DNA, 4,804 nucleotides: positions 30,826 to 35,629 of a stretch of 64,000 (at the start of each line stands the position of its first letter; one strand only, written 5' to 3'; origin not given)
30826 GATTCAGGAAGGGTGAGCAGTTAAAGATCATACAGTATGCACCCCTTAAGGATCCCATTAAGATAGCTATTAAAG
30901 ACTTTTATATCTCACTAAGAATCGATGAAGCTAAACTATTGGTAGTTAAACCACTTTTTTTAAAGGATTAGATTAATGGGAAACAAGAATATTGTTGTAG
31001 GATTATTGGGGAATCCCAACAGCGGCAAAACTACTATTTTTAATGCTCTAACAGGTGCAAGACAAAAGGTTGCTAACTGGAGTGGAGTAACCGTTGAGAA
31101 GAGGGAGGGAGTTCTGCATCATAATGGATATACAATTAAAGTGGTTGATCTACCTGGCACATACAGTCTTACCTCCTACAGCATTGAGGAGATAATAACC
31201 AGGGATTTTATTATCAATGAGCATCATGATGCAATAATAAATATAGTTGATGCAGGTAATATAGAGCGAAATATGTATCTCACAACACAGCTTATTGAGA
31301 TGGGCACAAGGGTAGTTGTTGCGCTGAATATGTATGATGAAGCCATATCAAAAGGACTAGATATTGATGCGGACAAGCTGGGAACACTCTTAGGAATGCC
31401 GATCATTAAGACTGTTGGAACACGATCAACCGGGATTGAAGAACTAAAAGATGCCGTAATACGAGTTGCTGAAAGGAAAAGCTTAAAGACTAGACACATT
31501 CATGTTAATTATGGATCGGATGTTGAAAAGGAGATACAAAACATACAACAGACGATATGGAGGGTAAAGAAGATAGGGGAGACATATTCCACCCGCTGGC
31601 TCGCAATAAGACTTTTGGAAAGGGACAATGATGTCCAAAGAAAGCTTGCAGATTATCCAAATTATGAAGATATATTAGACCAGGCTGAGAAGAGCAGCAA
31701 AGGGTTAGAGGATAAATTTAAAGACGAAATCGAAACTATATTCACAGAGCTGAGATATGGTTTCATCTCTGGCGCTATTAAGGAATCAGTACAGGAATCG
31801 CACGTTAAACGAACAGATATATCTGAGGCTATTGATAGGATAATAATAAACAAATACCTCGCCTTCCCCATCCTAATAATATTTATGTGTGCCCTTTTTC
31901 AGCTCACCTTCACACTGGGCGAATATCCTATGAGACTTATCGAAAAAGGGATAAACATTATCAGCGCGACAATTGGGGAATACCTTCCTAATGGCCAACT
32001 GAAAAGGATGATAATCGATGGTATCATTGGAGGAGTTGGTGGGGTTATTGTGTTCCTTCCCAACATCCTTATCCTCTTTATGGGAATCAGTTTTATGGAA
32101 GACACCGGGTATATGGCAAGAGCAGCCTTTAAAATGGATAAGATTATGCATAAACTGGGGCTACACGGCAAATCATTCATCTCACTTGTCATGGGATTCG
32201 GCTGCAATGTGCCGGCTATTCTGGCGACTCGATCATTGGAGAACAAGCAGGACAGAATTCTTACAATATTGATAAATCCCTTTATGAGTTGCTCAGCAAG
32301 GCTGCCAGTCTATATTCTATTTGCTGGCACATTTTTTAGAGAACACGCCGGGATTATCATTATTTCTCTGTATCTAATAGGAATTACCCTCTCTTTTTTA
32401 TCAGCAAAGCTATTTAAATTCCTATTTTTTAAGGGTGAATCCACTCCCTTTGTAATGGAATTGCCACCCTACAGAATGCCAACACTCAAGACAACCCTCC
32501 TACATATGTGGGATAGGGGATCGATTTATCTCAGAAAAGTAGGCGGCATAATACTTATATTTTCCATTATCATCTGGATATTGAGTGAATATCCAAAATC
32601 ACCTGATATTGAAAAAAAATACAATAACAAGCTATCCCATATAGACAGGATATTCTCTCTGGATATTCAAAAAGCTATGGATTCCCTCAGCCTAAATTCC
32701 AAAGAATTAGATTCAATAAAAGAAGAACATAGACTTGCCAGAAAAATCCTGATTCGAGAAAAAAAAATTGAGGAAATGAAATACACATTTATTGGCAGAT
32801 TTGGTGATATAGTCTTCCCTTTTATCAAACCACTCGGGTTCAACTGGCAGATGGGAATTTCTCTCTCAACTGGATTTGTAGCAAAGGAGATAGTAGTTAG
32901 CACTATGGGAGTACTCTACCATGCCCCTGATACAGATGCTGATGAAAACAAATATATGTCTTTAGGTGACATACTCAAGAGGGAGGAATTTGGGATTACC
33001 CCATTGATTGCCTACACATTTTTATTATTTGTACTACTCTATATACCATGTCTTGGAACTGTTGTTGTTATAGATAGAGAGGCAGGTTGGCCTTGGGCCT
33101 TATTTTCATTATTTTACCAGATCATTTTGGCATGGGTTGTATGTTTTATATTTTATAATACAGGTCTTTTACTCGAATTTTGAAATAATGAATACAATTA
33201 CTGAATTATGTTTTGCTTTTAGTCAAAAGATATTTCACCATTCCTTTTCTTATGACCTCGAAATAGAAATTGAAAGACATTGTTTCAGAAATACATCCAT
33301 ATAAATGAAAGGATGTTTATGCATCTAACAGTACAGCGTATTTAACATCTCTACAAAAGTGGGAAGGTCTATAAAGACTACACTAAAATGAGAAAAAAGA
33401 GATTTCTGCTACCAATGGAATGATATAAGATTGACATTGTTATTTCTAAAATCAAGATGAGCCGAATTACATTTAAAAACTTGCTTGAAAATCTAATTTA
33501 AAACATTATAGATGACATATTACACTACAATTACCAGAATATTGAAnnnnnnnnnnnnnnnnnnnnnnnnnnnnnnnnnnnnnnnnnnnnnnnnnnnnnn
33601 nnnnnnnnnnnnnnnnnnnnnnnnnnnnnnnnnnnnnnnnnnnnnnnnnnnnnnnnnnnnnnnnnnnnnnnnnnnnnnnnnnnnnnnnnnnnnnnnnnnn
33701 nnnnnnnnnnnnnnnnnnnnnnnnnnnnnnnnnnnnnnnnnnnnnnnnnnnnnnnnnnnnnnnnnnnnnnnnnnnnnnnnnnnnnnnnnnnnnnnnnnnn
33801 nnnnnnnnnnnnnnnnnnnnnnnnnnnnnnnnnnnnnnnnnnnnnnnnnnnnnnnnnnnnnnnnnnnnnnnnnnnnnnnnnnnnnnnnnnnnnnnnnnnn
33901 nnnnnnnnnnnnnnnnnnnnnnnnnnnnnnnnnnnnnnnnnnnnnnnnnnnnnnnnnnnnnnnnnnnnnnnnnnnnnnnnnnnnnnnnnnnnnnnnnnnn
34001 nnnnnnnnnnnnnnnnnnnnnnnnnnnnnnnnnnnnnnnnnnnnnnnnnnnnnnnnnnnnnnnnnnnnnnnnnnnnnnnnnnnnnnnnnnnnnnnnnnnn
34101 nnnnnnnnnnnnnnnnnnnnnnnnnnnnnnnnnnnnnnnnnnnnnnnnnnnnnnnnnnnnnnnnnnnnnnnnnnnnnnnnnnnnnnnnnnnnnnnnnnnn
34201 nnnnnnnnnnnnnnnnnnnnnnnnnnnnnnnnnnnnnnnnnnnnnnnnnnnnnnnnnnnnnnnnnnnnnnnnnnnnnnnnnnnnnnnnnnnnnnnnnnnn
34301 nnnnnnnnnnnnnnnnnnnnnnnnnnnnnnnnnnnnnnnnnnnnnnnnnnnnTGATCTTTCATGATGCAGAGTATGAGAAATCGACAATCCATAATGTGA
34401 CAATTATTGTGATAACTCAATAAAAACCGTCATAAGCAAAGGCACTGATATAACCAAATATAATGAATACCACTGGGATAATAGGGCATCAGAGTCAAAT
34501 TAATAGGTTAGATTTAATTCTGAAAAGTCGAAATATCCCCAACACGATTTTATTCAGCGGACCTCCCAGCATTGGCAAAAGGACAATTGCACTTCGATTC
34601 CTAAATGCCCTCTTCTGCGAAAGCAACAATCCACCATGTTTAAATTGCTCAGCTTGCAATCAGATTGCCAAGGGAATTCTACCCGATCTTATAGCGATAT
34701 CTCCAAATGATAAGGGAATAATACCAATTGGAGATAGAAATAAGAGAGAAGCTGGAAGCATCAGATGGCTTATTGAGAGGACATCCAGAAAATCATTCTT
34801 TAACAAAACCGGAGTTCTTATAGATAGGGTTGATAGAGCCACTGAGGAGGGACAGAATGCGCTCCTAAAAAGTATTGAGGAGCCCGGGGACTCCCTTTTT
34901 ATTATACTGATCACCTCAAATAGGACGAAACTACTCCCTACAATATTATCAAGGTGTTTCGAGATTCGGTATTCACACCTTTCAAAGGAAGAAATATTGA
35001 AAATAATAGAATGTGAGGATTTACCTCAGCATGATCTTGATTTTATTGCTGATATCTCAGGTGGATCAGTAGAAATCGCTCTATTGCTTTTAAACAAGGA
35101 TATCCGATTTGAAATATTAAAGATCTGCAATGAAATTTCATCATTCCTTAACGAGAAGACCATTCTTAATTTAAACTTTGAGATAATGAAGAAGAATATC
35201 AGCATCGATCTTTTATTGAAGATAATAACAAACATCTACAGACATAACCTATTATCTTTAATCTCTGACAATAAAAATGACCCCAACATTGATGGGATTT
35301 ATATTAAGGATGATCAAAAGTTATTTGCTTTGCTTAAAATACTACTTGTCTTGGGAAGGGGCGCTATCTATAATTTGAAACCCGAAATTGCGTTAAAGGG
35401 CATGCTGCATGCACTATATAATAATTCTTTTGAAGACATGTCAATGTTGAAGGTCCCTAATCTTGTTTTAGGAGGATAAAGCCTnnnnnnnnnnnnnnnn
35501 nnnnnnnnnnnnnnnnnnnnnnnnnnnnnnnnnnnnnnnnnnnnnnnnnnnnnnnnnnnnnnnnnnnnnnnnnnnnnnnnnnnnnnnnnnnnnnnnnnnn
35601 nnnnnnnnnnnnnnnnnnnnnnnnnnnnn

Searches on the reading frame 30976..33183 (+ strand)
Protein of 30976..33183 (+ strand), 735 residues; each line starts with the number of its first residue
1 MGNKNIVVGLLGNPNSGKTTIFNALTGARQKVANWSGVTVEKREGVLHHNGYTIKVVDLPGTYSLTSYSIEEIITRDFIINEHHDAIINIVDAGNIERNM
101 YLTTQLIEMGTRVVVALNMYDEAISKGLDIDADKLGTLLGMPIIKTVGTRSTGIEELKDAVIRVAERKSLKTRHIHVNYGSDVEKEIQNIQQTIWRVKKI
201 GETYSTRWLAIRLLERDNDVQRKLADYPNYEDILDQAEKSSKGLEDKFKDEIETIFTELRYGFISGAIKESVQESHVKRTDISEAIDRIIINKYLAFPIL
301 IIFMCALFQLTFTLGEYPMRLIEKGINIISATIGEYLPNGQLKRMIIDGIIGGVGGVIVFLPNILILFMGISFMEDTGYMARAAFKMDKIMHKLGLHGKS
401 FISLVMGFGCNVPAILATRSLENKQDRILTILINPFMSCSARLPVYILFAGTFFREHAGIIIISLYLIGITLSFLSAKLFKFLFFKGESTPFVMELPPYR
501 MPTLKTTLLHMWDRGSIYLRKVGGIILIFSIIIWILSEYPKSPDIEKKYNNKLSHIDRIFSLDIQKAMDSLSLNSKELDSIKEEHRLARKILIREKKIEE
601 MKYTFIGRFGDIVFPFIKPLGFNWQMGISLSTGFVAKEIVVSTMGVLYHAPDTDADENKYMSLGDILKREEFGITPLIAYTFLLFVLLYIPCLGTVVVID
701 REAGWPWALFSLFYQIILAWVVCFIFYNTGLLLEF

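Call 74: search_protein_families(library=pfam, proteins=[window:30976-33183:+], max_evalue=0.00001)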
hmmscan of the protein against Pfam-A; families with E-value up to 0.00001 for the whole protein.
window:30976-33183:+ (735 aa): 5 families
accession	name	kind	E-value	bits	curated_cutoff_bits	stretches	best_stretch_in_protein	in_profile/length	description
PF02421.24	FeoB_N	-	5.4e-65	218.1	27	1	7-160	2-155/156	Ferrous iron transport protein B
PF07670.19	Gate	-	5.3e-41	139.7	29.6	2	357-453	1-104/104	Nucleoside recognition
PF17910.6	FeoB_Cyto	-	8.4e-22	77.8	23.4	1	179-273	1-90/90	FeoB cytosolic helical domain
PF07664.17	FeoB_C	-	1e-21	76.8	26.6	1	462-514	1-54/54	Ferrous iron transport protein B C terminus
PF01926.29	MMR_HSR1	-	1.4e-20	73.9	21.9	1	8-118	2-112/113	50S ribosome-binding GTPase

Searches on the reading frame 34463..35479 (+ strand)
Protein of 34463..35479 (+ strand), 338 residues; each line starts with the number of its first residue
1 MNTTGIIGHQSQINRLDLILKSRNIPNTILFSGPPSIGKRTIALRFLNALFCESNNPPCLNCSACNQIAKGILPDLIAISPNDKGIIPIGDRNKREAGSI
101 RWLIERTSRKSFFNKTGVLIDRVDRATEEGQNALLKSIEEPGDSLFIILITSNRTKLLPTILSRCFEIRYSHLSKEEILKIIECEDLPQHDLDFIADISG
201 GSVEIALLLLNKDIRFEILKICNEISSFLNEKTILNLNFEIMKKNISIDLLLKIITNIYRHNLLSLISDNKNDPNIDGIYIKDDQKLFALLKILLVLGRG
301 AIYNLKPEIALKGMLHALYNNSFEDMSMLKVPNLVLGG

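Call 74: search_protein_families(library=pfam, proteins=[window:34463-35479:+], max_evalue=0.00001)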
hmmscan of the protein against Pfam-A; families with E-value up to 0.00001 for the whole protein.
window:34463-35479:+ (338 aa): 1 family
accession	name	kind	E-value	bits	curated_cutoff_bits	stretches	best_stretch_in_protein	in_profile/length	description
PF13177.12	DNA_pol3_delta2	-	2.6e-36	125.5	27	1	9-171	2-158/161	DNA polymerase III, delta subunit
